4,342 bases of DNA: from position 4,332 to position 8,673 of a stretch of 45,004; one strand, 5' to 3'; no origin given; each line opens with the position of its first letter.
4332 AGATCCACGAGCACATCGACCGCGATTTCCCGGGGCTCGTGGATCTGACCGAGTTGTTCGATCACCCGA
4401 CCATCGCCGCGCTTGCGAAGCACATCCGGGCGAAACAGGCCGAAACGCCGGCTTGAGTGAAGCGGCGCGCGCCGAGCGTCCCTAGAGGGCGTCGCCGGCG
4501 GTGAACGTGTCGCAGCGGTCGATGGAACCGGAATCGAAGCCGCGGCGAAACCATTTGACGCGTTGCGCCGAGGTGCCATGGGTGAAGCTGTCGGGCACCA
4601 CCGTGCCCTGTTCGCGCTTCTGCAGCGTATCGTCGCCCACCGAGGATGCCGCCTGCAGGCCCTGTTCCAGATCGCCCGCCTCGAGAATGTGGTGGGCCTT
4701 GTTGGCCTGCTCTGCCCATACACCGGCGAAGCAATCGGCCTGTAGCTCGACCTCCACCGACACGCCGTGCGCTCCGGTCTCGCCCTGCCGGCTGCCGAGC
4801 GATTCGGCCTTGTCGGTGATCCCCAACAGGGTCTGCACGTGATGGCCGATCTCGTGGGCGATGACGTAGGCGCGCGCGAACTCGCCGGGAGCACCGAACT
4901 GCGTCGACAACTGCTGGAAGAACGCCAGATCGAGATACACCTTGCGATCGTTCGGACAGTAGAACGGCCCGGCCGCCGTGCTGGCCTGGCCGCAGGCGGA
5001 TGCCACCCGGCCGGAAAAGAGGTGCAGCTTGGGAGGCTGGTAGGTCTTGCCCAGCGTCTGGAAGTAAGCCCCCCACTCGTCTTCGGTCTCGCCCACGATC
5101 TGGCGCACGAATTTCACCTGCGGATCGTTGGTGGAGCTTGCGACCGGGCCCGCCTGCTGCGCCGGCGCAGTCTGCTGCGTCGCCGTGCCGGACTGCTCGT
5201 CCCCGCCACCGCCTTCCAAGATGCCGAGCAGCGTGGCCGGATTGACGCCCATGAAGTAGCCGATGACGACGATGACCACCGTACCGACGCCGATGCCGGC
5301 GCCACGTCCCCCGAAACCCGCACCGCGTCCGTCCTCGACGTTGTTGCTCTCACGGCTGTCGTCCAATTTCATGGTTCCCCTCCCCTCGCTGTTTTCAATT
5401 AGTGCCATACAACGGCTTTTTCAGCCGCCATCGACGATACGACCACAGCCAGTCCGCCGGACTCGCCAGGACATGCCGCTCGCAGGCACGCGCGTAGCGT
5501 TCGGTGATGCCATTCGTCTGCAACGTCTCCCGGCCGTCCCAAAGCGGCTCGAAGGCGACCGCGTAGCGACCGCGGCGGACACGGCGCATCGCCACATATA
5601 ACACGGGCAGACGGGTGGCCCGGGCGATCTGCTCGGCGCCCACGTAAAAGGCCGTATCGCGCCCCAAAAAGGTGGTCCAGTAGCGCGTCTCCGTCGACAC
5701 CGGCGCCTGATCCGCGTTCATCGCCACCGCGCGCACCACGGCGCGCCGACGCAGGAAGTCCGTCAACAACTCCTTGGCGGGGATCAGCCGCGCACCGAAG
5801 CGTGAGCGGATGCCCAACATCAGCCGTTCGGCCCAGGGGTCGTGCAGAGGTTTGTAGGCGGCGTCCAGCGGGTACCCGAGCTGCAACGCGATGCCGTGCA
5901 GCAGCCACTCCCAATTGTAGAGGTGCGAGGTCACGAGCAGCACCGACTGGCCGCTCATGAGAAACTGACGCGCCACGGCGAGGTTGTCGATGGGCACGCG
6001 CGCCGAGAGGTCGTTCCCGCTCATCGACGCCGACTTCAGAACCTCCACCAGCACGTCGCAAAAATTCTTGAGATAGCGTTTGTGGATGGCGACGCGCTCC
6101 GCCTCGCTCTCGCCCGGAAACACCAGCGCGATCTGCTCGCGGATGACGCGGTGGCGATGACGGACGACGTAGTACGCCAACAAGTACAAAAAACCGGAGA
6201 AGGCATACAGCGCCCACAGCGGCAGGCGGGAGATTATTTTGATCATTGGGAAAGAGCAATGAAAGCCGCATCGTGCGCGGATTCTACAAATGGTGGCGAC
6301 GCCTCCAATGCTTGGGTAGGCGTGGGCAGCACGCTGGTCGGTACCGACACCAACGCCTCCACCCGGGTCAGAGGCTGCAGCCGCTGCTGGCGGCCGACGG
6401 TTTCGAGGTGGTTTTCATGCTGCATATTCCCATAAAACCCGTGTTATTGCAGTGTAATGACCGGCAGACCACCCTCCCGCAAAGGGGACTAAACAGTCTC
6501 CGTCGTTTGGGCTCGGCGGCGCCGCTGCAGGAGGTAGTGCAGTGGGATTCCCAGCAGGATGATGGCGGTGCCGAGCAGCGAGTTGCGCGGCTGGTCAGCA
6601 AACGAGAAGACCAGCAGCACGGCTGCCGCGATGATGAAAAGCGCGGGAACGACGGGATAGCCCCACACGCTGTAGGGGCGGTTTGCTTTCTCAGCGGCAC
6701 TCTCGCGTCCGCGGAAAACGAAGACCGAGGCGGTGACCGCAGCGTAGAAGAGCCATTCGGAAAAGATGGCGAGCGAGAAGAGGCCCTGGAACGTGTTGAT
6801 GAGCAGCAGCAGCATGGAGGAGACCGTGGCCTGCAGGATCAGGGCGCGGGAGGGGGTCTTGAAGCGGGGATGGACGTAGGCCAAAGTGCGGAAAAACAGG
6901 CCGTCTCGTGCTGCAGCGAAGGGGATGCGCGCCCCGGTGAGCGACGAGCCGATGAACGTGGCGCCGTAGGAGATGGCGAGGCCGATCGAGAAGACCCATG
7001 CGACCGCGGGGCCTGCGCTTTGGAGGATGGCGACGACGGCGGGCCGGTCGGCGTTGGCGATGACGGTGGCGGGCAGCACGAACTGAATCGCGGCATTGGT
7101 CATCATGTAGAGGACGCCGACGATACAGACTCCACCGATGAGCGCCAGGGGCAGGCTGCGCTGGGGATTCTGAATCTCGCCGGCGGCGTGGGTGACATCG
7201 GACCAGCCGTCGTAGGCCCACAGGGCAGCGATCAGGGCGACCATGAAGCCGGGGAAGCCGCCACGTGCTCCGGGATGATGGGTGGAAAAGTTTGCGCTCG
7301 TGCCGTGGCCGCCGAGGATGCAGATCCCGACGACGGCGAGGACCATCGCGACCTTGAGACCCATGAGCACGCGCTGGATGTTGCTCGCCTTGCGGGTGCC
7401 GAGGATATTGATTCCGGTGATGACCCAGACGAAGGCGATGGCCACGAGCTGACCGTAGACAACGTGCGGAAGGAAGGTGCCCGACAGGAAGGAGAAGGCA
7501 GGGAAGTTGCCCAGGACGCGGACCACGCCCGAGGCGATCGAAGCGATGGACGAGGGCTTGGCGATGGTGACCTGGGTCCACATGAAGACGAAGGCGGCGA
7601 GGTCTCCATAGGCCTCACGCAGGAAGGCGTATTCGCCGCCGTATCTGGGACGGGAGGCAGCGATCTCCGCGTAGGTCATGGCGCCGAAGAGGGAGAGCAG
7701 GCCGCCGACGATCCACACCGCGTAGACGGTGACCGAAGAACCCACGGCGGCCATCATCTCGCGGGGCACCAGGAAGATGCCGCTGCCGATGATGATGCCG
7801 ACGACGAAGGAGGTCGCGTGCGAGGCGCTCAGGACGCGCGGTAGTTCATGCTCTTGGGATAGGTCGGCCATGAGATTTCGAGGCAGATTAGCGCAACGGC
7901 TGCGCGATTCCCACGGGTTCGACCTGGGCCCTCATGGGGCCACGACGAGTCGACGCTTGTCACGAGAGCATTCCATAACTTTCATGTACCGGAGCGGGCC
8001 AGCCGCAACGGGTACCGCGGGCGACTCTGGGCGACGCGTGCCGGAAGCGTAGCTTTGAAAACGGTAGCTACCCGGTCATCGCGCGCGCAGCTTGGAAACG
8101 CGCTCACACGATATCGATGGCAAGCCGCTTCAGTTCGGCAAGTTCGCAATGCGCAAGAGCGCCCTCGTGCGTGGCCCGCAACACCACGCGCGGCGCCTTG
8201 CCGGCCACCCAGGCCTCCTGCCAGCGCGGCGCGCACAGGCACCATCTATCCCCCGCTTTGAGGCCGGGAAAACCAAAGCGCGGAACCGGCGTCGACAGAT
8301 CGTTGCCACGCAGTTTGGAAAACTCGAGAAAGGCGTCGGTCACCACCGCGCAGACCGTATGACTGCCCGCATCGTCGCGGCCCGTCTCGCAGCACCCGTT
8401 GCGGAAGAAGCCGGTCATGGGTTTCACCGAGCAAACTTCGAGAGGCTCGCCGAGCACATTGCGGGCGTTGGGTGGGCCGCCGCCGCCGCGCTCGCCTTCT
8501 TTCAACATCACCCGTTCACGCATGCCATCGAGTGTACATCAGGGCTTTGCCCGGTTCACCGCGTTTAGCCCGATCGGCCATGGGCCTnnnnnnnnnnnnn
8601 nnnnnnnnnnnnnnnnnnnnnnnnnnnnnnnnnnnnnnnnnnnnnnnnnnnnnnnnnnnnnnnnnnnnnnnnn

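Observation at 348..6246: Orphan acyl-activation module: P450 ATGA-coupled to FAAL-ACP, bracketed by DUF374-type and LpxL-type acyltransferases, with no PKS/NRPS partner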

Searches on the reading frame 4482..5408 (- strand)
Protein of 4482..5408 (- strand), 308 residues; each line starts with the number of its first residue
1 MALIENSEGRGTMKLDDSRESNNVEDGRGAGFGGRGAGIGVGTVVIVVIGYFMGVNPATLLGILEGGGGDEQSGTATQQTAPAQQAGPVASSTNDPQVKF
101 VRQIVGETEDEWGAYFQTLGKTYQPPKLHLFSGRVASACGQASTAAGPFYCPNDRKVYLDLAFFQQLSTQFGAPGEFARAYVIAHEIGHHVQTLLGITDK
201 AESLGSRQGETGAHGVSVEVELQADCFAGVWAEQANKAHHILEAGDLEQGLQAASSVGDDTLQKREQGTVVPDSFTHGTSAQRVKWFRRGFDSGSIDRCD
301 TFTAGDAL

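Call 5: search_protein_families(library=pfam, proteins=[window:4482-5408:-], max_evalue=0.01)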
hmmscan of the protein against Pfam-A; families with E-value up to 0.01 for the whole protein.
window:4482-5408:- (308 aa): 1 family
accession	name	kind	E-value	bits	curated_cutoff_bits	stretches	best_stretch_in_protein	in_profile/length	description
PF04228.19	Zn_peptidase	-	1.1e-108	363.6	23.2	1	13-302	1-290/290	Putative neutral zinc metallopeptidase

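Call 6: search_protein_families(library=ncbifam, proteins=[window:4482-5408:-], max_evalue=0.01)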
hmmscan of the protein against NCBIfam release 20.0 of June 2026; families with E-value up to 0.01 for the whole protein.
window:4482-5408:- (308 aa): 1 family
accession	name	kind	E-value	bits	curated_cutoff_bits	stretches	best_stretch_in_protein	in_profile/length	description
NF050010.1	Zn_HExGHH_YpfJ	equivalog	5.9e-107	357.5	250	1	13-302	1-284/285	KPN_02809 family neutral zinc metallopeptidase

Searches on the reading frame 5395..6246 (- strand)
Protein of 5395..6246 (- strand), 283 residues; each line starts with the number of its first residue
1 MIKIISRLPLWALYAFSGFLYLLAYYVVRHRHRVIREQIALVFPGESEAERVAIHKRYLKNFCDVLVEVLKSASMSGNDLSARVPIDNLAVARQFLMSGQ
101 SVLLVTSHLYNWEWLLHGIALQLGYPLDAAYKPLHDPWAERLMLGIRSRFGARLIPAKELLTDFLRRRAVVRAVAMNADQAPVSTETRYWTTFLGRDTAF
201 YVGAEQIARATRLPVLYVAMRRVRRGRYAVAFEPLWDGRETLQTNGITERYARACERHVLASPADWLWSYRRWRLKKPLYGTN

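Call 5: search_protein_families(library=pfam, proteins=[window:5395-6246:-], max_evalue=0.01)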
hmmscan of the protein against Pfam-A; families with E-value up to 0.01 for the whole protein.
window:5395-6246:- (283 aa): 1 family
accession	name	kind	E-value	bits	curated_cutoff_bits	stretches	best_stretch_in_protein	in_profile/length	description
PF03279.18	Lip_A_acyltrans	-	1.2e-32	113.7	22.3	1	3-274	24-294/295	Bacterial lipid A biosynthesis acyltransferase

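Call 6: search_protein_families(library=ncbifam, proteins=[window:5395-6246:-], max_evalue=0.01)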
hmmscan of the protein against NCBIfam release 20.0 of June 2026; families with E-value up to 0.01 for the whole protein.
window:5395-6246:- (283 aa): 17 families
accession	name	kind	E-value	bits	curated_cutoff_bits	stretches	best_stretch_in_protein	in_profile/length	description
NF006270.0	PRK08419.1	equivalog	1.4e-24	87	248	1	3-275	15-290/298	lipid A biosynthesis lauroyl acyltransferase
NF006487.0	PRK08905.1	equivalog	3e-21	75.7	281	1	2-275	7-275/290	lysophospholipid acyltransferase family protein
TIGR02207.1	lipid_A_htrB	subfamily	3.5e-20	72.6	297.8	1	2-276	22-294/303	LpxL/LpxP family Kdo(2)-lipid IV(A) lauroyl/palmitoleoyl acyltransferase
NF006432.0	PRK08706.1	equivalog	1.6e-15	57.2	384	1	4-274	10-279/289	lipid A biosynthesis lauroyl acyltransferase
NF004569.0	PRK05906.1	equivalog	7.6e-14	51.4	439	2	98-276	138-315/454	lipid A biosynthesis lauroyl acyltransferase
NF005120.0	PRK06553.1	equivalog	2.2e-13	50.2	273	1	30-274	58-307/308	lipid A biosynthesis lauroyl acyltransferase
TIGR02208.1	lipid_A_msbB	equivalog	4.5e-12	45.9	336.05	1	2-277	24-298/305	lauroyl-Kdo(2)-lipid IV(A) myristoyltransferase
NF005340.0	PRK06860.1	subfamily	1.1e-11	44.4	398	1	3-276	29-300/309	lipid A biosynthesis lauroyl acyltransferase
NF004190.0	PRK05645.1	equivalog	1.3e-11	44.1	377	1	3-275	14-286/295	lysophospholipid acyltransferase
NF006437.0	PRK08733.1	equivalog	2.5e-11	43.3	540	1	4-274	30-295/306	LpxL/LpxP family Kdo(2)-lipid IV(A) lauroyl/palmitoleoyl acyltransferase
NF005399.0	PRK06946.1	subfamily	3.1e-11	43.1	343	1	2-276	14-286/294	lipid A biosynthesis lauroyl acyltransferase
NF004191.0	PRK05646.1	equivalog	1.8e-10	40.5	491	1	4-275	27-297/310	lipid A biosynthesis lauroyl acyltransferase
NF006507.0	PRK08943.1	subfamily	1.9e-10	40.3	337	1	5-274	37-305/322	lipid A biosynthesis (KDO)2-(lauroyl)-lipid IVA acyltransferase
NF005952.0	PRK08025.1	equivalog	2.9e-09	36.5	517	1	6-275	30-296/306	kdo(2)-lipid IV(A) palmitoleoyltransferase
NF005919.0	PRK07920.1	equivalog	9.4e-08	31.4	209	1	22-266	36-286/311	phosphatidylinositol mannoside acyltransferase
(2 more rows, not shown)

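Call 59: search_solved_structures(query=window:5395-6246:-, max_evalue=1, show_alignments=2)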
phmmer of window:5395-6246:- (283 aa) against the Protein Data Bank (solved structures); distinct sequences matched with E-value up to 1: 2.
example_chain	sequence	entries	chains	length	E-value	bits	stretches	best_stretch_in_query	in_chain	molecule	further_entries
5kn7_B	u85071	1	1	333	1.8e-05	27.3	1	30-276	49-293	Lipid A biosynthesis lauroyl acyltransferase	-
5knk_B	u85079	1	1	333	9.5e-05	24.9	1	30-276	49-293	Lipid A biosynthesis lauroyl acyltransferase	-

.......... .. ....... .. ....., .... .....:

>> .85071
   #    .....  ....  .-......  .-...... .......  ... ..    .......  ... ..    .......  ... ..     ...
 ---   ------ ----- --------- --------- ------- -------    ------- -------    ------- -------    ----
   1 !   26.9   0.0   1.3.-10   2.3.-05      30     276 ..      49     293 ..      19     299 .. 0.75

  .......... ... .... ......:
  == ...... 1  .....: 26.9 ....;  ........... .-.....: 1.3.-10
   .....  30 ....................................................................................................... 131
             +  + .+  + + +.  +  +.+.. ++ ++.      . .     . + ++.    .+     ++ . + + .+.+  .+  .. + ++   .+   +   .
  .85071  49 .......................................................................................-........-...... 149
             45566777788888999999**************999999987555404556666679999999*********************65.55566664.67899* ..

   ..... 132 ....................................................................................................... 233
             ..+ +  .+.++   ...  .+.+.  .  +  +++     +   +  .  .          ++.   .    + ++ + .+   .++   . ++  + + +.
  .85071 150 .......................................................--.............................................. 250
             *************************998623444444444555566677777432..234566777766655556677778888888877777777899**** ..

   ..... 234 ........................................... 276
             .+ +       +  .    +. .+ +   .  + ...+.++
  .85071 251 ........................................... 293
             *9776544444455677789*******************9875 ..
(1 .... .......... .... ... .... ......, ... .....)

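Call 78: find_related_loci(query=A3, collection=metagenome_contigs, flank=5000)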
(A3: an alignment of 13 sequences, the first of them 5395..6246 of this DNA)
Query A3 (283 aa) in metagenome_contigs; peptide patterns used: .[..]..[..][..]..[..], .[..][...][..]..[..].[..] (x = any residue, [..] = any of these).
600 stretches matched a pattern (row limit reached: there are more); 507 encode a relative of the query (tblastn E <= 1e-3); the best 80 are kept; 80 distinct loci.
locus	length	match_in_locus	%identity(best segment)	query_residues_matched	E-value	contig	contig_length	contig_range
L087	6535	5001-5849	77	1-283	4e-149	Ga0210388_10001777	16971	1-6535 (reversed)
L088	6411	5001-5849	77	1-283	5e-147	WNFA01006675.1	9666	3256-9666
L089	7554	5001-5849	75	1-283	2e-145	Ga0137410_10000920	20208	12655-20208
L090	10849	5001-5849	74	1-283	4e-144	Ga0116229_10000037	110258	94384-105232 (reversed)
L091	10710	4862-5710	75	1-283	1e-143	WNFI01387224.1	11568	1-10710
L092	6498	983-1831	75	1-283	3e-143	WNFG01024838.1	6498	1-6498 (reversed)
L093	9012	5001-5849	74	1-283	2e-140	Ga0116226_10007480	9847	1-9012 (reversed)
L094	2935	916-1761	72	1-282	2e-144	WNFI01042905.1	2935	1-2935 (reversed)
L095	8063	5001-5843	71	1-281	8e-138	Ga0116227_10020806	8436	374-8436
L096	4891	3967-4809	71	1-281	4e-139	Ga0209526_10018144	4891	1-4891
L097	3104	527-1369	73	1-281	5e-143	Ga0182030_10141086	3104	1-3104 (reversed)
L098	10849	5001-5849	61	1-283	1e-115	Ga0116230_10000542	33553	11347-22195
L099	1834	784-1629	51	2-283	5e-99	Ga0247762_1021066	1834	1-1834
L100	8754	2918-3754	51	2-280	1e-92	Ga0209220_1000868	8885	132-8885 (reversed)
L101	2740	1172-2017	51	2-283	4e-92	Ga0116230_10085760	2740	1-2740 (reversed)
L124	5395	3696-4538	35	1-280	4e-60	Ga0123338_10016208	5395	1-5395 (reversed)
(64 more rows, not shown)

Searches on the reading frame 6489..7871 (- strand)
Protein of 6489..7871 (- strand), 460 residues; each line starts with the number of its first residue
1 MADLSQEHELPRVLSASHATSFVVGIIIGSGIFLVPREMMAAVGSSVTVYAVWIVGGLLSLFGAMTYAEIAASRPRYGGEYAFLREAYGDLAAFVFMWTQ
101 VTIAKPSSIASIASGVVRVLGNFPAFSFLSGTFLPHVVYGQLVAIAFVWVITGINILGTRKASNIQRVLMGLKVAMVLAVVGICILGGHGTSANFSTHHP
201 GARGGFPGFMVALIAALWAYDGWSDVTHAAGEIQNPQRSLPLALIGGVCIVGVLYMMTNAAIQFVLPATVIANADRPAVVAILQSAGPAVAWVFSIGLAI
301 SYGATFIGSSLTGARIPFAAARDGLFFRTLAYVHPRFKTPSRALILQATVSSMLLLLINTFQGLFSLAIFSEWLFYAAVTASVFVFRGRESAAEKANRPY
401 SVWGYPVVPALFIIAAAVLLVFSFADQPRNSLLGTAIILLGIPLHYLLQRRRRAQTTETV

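Call 5: search_protein_families(library=pfam, proteins=[window:6489-7871:-], max_evalue=0.01)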
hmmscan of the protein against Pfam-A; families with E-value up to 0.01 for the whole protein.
window:6489-7871:- (460 aa): 2 families
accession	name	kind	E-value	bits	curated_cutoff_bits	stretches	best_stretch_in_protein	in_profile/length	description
PF13520.12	AA_permease_2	-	6.2e-58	197.2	27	1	15-431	2-412/427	Amino acid permease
PF00324.27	AA_permease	-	5.3e-24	85.2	24.6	1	18-427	1-424/470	Amino acid permease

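Call 6: search_protein_families(library=ncbifam, proteins=[window:6489-7871:-], max_evalue=0.01)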
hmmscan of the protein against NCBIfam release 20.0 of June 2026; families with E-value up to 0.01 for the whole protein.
window:6489-7871:- (460 aa): 25 families
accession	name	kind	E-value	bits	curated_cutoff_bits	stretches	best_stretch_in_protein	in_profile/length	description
TIGR00911.1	2A0308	subfamily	9.5e-60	202.5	701.8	1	8-447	42-472/505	L-type amino acid transporter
TIGR00909.1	2A0306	subfamily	2.8e-53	181.4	556.8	1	11-444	2-425/429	amino acid transporter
NF053761.1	BrChAATpBcaP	equivalog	4.3e-44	151.3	690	1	4-427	14-432/460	branched-chain amino acid transporter BcaP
NF008466.1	PRK11357.1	equivalog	1.7e-33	116.2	800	1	8-454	4-441/446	fructoselysine/psicoselysine transporter FrlA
TIGR00905.1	2A0302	subfamily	4.3e-33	114.8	409.05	1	11-453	6-439/473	basic amino acid/polyamine antiporter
TIGR00906.1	2A0303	subfamily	1.3e-31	109.7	681.7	1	5-390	24-430/602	cationic amino acid transport permease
NF007929.0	PRK10644.1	equivalog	2.6e-27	95.6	574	1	19-356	15-339/445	arginine/agmatine antiporter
TIGR00908.1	2A0305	equivalog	3.3e-22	79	381.75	1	8-430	3-411/442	ethanolamine permease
NF007754.0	PRK10435.1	equivalog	8.6e-20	71.2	585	1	19-362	12-341/443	cadaverine/lysine antiporter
NF007938.0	PRK10655.1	equivalog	4e-19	69.2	409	1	20-398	14-385/438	putrescine-ornithine antiporter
NF008245.0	PRK11021.1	equivalog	2.2e-16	59.9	284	1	22-361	16-337/419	L-methionine/branched-chain amino acid transporter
TIGR04299.1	antiport_PotE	equivalog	1.1e-15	57.8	560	1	26-391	18-376/430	putrescine-ornithine antiporter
TIGR04298.1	his_histam_anti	equivalog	1.6e-15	57.3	750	1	26-384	14-370/429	histidine-histamine antiporter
TIGR00907.1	2A0304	subfamily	9.7e-13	47.8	598.3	1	3-416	3-432/482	amino acid permease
NF007876.0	PRK10580.1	equivalog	2.4e-12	46.5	736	1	6-457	3-454/457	proline-specific permease ProY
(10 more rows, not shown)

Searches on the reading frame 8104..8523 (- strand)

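Call 55: search_protein_families(library=pfam, proteins=[window:8104-8523:-], max_evalue=0.001)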
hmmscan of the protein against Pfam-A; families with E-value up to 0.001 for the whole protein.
window:8104-8523:- (139 aa): 1 family
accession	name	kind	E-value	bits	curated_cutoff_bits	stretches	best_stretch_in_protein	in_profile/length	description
PF09996.14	DUF2237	-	2.3e-53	179.4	25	1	21-134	1-114/115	Uncharacterized protein conserved in bacteria (DUF2237)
